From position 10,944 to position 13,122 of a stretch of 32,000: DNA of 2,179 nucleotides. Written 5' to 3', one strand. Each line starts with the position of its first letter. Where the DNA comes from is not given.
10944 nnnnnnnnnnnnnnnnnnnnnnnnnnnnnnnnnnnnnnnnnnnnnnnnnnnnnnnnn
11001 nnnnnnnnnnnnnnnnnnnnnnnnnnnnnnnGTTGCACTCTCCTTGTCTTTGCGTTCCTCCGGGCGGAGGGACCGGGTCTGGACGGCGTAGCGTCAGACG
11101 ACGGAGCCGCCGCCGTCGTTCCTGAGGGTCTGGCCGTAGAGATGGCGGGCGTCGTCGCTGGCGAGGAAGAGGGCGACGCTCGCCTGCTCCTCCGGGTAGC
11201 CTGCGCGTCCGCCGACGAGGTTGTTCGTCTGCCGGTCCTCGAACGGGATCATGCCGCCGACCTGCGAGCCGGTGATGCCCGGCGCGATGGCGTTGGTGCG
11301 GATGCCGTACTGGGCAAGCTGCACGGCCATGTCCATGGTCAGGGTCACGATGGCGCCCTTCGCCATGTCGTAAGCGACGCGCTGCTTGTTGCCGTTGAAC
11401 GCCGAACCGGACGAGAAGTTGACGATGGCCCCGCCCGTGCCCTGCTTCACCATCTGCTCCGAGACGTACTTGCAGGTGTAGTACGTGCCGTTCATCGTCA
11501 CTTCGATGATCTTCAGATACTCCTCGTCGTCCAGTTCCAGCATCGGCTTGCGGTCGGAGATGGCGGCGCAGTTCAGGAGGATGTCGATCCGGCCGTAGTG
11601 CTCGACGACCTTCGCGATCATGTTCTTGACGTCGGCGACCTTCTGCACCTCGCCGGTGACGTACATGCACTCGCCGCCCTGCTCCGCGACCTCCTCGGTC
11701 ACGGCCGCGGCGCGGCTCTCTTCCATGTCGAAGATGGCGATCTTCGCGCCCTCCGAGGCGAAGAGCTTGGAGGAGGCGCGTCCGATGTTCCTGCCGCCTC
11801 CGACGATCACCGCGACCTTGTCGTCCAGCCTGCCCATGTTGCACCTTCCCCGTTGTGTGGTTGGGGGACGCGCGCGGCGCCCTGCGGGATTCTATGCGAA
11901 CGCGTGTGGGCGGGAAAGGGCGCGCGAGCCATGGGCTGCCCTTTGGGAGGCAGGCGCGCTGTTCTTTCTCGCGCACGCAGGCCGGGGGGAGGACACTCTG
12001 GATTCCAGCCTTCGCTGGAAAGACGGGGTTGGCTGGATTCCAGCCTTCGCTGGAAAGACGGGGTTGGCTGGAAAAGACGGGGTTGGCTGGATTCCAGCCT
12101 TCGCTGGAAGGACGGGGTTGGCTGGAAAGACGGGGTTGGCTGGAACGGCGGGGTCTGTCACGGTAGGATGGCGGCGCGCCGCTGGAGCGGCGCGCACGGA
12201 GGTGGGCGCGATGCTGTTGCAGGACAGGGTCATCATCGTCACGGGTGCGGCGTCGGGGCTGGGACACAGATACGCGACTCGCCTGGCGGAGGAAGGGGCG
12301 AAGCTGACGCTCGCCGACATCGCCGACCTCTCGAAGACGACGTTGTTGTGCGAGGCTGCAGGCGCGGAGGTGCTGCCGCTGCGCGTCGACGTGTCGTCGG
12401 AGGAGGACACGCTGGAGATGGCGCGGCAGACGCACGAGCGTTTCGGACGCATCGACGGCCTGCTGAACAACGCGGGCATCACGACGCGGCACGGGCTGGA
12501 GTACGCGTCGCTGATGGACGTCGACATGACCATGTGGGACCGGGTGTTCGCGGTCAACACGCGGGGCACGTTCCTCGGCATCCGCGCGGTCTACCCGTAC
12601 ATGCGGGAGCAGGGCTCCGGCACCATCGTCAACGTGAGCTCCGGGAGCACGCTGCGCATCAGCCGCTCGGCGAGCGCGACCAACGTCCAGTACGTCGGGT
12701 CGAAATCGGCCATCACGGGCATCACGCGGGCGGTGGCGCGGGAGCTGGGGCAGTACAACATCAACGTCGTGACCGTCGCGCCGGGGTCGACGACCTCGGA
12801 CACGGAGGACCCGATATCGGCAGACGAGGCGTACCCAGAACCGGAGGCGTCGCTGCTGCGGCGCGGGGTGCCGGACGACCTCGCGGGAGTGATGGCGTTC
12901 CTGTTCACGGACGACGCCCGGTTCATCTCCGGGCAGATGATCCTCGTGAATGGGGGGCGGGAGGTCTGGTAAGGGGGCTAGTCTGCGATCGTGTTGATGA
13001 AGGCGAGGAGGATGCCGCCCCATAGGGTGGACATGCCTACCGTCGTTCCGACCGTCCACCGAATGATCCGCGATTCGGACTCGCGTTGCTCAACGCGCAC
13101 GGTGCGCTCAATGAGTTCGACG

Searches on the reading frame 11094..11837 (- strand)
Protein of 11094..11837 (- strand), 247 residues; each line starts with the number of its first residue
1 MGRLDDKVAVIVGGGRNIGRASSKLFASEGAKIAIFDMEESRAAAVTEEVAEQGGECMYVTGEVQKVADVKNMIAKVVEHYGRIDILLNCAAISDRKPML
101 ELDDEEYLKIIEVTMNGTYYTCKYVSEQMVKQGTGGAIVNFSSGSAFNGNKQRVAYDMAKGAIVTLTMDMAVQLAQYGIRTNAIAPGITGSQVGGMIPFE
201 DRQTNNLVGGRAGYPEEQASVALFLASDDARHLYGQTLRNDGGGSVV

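Call 4: search_protein_families(library=pfam, proteins=[window:11094-11837:-], max_evalue=0.01)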
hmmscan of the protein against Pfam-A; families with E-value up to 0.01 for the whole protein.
window:11094-11837:- (247 aa): 6 families
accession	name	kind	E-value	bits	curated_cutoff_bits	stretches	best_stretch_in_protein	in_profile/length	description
PF13561.12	adh_short_C2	-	6.8e-52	176.8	27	1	16-243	6-234/236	Enoyl-(Acyl carrier protein) reductase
PF00106.31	adh_short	-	1.9e-46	158.5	26.6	1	7-193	1-186/195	short chain dehydrogenase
PF08659.16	KR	-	1.4e-11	45.1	22.6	1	10-163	4-156/180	KR domain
PF02719.21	Polysacc_synt_2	-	0.00085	19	20.2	1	10-131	2-121/293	Polysaccharide biosynthesis protein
PF01370.27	Epimerase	-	0.008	16.1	20.9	0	10-150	2-122/240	NAD dependent epimerase/dehydratase family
PF04127.22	DFP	-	0.0092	16.2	22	0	46-99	35-98/186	DNA/pantothenate metabolism flavoprotein C-terminal domain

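Call 43: search_protein_families(library=ncbifam, proteins=[window:11094-11837:-], max_evalue=0.001)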
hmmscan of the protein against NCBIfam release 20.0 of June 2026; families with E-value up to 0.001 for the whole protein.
window:11094-11837:- (247 aa): 218 families (the best 25 are shown)
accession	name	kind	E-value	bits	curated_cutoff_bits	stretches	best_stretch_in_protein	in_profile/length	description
NF004791.0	PRK06138.1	equivalog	2.1e-56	191.1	312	1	3-245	2-250/252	SDR family oxidoreductase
NF005559.1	PRK07231.1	subfamily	5.2e-54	183.4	215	1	3-244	1-247/249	glucose 1-dehydrogenase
NF004198.0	PRK05653.1-3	equivalog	8.7e-53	179.3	296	1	3-243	4-245/248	3-oxoacyl-ACP reductase FabG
NF052558.1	MBtsdlDhBudC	equivalog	4.1e-52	177.2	270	1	5-245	2-242/250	meso-2,3-butanediol dehydrogenase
NF005472.0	PRK07067.1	equivalog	4e-51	174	338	1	2-244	2-254/257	L-iditol 2-dehydrogenase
NF009466.0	PRK12826.1-2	subfamily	2e-48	165.1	222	1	6-244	3-244/248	3-oxoacyl-ACP reductase FabG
NF004818.0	PRK06172.1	equivalog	6.6e-48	163.2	336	1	3-243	4-249/253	SDR family oxidoreductase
TIGR01830.1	3oxo_ACP_reduc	equivalog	7.9e-47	160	297.75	1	9-243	1-237/239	3-oxoacyl-[acyl-carrier-protein] reductase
NF005853.0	PRK07774.1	equivalog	1.3e-46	159.1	303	1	2-243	2-245/250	SDR family oxidoreductase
NF005309.0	PRK06841.1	subfamily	1.7e-46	158.8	286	1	4-246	13-254/255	GolD/DthD family dehydrogenase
NF005469.0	PRK07063.1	equivalog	2.3e-45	155.1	306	1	1-246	2-256/260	SDR family oxidoreductase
NF053807.1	RhamDHLra1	equivalog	4.9e-45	154.2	400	1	4-244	2-247/252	L-rhamnose 1-dehydrogenase Lra1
NF047923.1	pyridox_DH_SDR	equivalog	6.3e-45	153.6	325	1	5-243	2-239/243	pyridoxal 4-dehydrogenase, SDR-type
NF053701.1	CsHdxCHCADhChcB2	equivalog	2.3e-44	151.8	350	1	4-243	1-241/245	cis-4-hydroxycyclohexanecarboxylate dehydrogenase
NF006366.0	PRK08589.1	equivalog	5.6e-44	150.5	386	1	1-243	1-251/272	SDR family oxidoreductase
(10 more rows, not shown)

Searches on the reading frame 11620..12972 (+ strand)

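Call 4: search_protein_families(library=pfam, proteins=[window:11620-12972:+], max_evalue=0.01)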
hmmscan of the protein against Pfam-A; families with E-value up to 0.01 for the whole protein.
window:11620-12972:+ (450 aa): 3 families
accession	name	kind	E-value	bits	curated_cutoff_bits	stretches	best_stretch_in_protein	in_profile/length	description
PF13561.12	adh_short_C2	-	1.1e-49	169.6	27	1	209-446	1-234/236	Enoyl-(Acyl carrier protein) reductase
PF00106.31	adh_short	-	7e-46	156.6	26.6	1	203-403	1-194/195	short chain dehydrogenase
PF08659.16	KR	-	2.1e-08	34.7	22.6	1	205-318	3-117/180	KR domain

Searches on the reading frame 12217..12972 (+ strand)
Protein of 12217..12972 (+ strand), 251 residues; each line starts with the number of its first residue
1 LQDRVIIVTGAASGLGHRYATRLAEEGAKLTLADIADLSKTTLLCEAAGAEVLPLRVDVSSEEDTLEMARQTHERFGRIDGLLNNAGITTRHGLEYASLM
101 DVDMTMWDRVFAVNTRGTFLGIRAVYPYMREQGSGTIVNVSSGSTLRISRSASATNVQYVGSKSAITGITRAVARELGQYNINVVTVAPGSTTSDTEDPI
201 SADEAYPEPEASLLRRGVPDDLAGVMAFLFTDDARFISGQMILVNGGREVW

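Call 43: search_protein_families(library=ncbifam, proteins=[window:12217-12972:+], max_evalue=0.001)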
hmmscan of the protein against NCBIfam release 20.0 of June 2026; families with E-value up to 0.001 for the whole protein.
window:12217-12972:+ (251 aa): 225 families (the best 25 are shown)
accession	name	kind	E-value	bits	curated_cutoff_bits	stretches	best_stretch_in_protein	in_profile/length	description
NF005559.1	PRK07231.1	subfamily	3.9e-54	183.8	215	1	2-249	3-248/249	glucose 1-dehydrogenase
NF005853.0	PRK07774.1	equivalog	1.2e-53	182.1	303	1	2-248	5-246/250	SDR family oxidoreductase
NF004198.0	PRK05653.1-3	equivalog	1.5e-53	181.8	296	1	2-249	6-247/248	3-oxoacyl-ACP reductase FabG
NF004791.0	PRK06138.1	equivalog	4.4e-51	173.6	312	1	2-250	4-251/252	SDR family oxidoreductase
NF047923.1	pyridox_DH_SDR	equivalog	2e-50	171.6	325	1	2-248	2-240/243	pyridoxal 4-dehydrogenase, SDR-type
NF052558.1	MBtsdlDhBudC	equivalog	2.2e-46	158.5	270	1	2-248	2-241/250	meso-2,3-butanediol dehydrogenase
NF009466.0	PRK12826.1-2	subfamily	1.1e-45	156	222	1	2-249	2-245/248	3-oxoacyl-ACP reductase FabG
TIGR01830.1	3oxo_ACP_reduc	equivalog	8.9e-44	150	297.75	1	7-247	2-237/239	3-oxoacyl-[acyl-carrier-protein] reductase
NF006070.0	PRK08213.1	subfamily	1.3e-43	149.4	279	1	2-250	11-258/259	gluconate 5-dehydrogenase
NF005067.0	PRK06484.1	equivalog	3.7e-41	141.2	713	1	2-250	8-253/524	short chain dehydrogenase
TIGR01963.1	PHB_DH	subfamily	5.4e-41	140.5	307.05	1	4-190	2-181/255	3-hydroxybutyrate dehydrogenase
NF004818.0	PRK06172.1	equivalog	6.2e-41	140.4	336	1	2-247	6-249/253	SDR family oxidoreductase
NF005472.0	PRK07067.1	equivalog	6.9e-41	140.5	338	1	1-248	4-254/257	L-iditol 2-dehydrogenase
NF053702.1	TrHdxCHCADhChcB1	equivalog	8.1e-41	140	400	1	2-248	3-240/250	trans-4-hydroxycyclohexanecarboxylate dehydrogenase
NF004203.0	PRK05653.2-4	subfamily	8.8e-41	140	313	1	2-248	5-256/260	3-oxoacyl-ACP reductase FabG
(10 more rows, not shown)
